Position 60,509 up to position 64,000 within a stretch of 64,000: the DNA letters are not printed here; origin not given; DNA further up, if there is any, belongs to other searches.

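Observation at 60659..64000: Response-regulator receiver domain spliced into a giant tandem HdrA-like oxidoreductase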

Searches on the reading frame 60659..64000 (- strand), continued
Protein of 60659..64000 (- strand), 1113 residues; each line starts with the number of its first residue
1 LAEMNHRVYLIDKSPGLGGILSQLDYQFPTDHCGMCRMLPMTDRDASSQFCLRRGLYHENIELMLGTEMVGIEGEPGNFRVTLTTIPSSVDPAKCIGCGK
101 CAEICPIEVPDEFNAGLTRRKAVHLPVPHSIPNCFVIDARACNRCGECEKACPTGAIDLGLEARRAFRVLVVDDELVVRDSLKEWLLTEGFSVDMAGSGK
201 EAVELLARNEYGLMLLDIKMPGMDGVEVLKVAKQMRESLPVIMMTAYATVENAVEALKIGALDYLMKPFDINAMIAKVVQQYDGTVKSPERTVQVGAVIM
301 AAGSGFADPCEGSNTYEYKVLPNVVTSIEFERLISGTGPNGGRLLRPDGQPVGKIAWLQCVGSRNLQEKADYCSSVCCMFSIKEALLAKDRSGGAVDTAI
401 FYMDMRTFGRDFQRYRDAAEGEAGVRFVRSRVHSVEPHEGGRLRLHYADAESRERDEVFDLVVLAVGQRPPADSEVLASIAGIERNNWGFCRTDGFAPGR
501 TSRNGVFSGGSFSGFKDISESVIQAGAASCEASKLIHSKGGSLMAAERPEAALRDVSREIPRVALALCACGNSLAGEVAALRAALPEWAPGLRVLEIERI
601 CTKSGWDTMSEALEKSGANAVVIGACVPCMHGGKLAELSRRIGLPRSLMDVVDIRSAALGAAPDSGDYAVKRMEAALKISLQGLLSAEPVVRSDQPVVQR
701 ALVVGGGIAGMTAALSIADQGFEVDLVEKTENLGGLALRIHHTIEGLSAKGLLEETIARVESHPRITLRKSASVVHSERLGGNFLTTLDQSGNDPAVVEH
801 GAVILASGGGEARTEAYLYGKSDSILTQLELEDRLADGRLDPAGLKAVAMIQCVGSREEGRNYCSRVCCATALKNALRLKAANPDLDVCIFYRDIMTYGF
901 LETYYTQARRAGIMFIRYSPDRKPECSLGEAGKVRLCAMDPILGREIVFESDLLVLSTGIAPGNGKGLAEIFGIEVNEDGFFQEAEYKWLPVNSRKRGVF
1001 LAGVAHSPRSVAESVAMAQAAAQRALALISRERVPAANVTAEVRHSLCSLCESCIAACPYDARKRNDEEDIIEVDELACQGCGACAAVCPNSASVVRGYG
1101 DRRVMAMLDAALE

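Call 9: find_encoding_contigs(protein=P0001, flank=10000, max_places=3)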
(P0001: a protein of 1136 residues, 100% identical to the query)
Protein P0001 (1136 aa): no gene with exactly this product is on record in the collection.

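Call 10: find_encoding_contigs(protein=P0062, flank=10000, max_places=3)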
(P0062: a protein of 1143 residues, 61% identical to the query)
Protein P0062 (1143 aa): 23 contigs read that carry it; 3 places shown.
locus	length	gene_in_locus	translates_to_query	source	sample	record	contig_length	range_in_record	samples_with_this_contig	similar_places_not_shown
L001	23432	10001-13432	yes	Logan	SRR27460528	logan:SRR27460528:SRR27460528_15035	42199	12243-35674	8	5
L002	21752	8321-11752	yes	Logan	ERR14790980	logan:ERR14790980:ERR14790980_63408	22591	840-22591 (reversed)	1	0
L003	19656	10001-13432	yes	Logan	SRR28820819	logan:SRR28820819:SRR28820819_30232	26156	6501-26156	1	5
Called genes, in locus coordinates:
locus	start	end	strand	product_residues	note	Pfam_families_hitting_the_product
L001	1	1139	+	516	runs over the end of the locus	PF00072:Response_reg, PF00989:PAS, PF13188:PAS_8 (faint), PF13426:PAS_9, PF00512:HisKA, PF02518:HATPase_c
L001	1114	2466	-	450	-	PF00072:Response_reg, PF00158:Sigma54_activat, PF01078:Mg_chelatase (faint), PF14532:Sigma54_activ_2, PF07728:AAA_5, PF25601:AAA_lid_14, PF02954:HTH_8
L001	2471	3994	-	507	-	PF08448:PAS_4, PF13426:PAS_9, PF00512:HisKA, PF02518:HATPase_c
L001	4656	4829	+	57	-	-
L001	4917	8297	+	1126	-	PF00890:FAD_binding_2 (weak), PF01266:DAO (weak), PF12831:FAD_oxidored, PF13450:NAD_binding_8 (weak), PF14691:Fer4_20, PF07992:Pyr_redox_2, PF13450:NAD_binding_8, PF14697:Fer4_21, +13 more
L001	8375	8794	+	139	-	PF02662:FlpD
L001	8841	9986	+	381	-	PF04432:FrhB_FdhB_C (weak), PF13534:Fer4_17 (faint), PF13183:Fer4_8 (weak)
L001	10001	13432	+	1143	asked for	PF13450:NAD_binding_8 (weak), PF00037:Fer4 (weak), PF13187:Fer4_9, PF00037:Fer4 (weak), PF00072:Response_reg, PF07992:Pyr_redox_2, PF13450:NAD_binding_8, PF13237:Fer4_10, +20 more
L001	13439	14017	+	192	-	PF13183:Fer4_8, PF13187:Fer4_9 (weak), PF13534:Fer4_17 (weak)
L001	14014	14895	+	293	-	PF02754:CCG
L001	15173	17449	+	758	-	PF00672:HAMP, PF08448:PAS_4, PF00989:PAS, PF13188:PAS_8, PF13426:PAS_9, PF00512:HisKA, PF02518:HATPase_c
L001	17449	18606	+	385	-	PF00072:Response_reg, PF02518:HATPase_c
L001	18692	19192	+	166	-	PF00582:Usp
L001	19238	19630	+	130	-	PF00072:Response_reg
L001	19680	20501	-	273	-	PF01987:AIM24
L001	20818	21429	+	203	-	-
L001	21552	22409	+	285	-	PF00142:Fer4_NifH (faint), PF01656:CbiA, PF10609:ParA, PF13614:AAA_31 (weak), PF12838:Fer4_7 (faint), PF00037:Fer4 (faint), PF12797:Fer4_2 (faint), PF14697:Fer4_21 (weak), +2 more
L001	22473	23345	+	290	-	PF01656:CbiA, PF10609:ParA (faint), PF12838:Fer4_7 (faint), PF13187:Fer4_9 (faint), PF00037:Fer4 (weak), PF12797:Fer4_2 (faint), PF14697:Fer4_21, PF00037:Fer4 (weak), +3 more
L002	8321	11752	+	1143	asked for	PF13450:NAD_binding_8 (weak), PF00037:Fer4 (weak), PF13187:Fer4_9, PF00037:Fer4 (weak), PF00072:Response_reg, PF07992:Pyr_redox_2, PF13450:NAD_binding_8, PF13237:Fer4_10, +20 more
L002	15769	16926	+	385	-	PF00072:Response_reg, PF02518:HATPase_c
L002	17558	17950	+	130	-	PF00072:Response_reg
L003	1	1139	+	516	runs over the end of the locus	PF00072:Response_reg, PF00989:PAS, PF13188:PAS_8 (faint), PF13426:PAS_9, PF00512:HisKA, PF02518:HATPase_c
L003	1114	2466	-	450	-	PF00072:Response_reg, PF00158:Sigma54_activat, PF01078:Mg_chelatase (faint), PF14532:Sigma54_activ_2, PF07728:AAA_5, PF25601:AAA_lid_14, PF02954:HTH_8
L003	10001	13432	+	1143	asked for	PF13450:NAD_binding_8 (weak), PF00037:Fer4 (weak), PF13187:Fer4_9, PF00037:Fer4 (weak), PF00072:Response_reg, PF07992:Pyr_redox_2, PF13450:NAD_binding_8, PF13237:Fer4_10, +20 more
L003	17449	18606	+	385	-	PF00072:Response_reg, PF02518:HATPase_c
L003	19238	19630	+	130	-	PF00072:Response_reg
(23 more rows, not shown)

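Call 11: find_encoding_contigs(protein=P0002, flank=10000, max_places=2)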
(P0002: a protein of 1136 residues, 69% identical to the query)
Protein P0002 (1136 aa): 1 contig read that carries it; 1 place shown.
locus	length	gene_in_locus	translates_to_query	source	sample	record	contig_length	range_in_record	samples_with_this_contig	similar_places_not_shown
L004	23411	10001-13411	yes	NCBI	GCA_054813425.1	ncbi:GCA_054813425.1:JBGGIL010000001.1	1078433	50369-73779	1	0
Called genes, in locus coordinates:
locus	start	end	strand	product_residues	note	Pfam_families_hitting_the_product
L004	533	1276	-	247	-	PF19620:DUF6125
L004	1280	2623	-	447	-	PF00072:Response_reg, PF00158:Sigma54_activat, PF14532:Sigma54_activ_2, PF07728:AAA_5, PF25601:AAA_lid_14, PF02954:HTH_8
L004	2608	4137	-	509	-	PF08448:PAS_4, PF13426:PAS_9, PF00512:HisKA, PF02518:HATPase_c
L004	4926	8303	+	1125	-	PF00890:FAD_binding_2, PF01266:DAO (weak), PF12831:FAD_oxidored, PF14691:Fer4_20, PF07992:Pyr_redox_2, PF13450:NAD_binding_8, PF13237:Fer4_10, PF14697:Fer4_21, +17 more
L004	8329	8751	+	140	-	PF02662:FlpD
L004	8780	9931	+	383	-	PF04432:FrhB_FdhB_C (weak), PF13237:Fer4_10 (faint), PF13534:Fer4_17 (faint), PF13183:Fer4_8 (weak)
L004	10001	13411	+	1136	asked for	PF12838:Fer4_7 (weak), PF13187:Fer4_9, PF00072:Response_reg, PF07992:Pyr_redox_2, PF12831:FAD_oxidored, PF13450:NAD_binding_8, PF13237:Fer4_10, PF12838:Fer4_7, +20 more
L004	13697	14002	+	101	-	-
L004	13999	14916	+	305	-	PF02754:CCG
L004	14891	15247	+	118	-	PF00072:Response_reg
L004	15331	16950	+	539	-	PF00072:Response_reg, PF00989:PAS, PF13426:PAS_9, PF00512:HisKA, PF02518:HATPase_c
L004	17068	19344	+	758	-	PF00672:HAMP (weak), PF08448:PAS_4 (weak), PF13188:PAS_8 (faint), PF00989:PAS (weak), PF13426:PAS_9, PF00512:HisKA, PF02518:HATPase_c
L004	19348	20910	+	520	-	PF00072:Response_reg, PF13426:PAS_9 (faint), PF08448:PAS_4, PF02518:HATPase_c, PF14501:HATPase_c_5 (weak)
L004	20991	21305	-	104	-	-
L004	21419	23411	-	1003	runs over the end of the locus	-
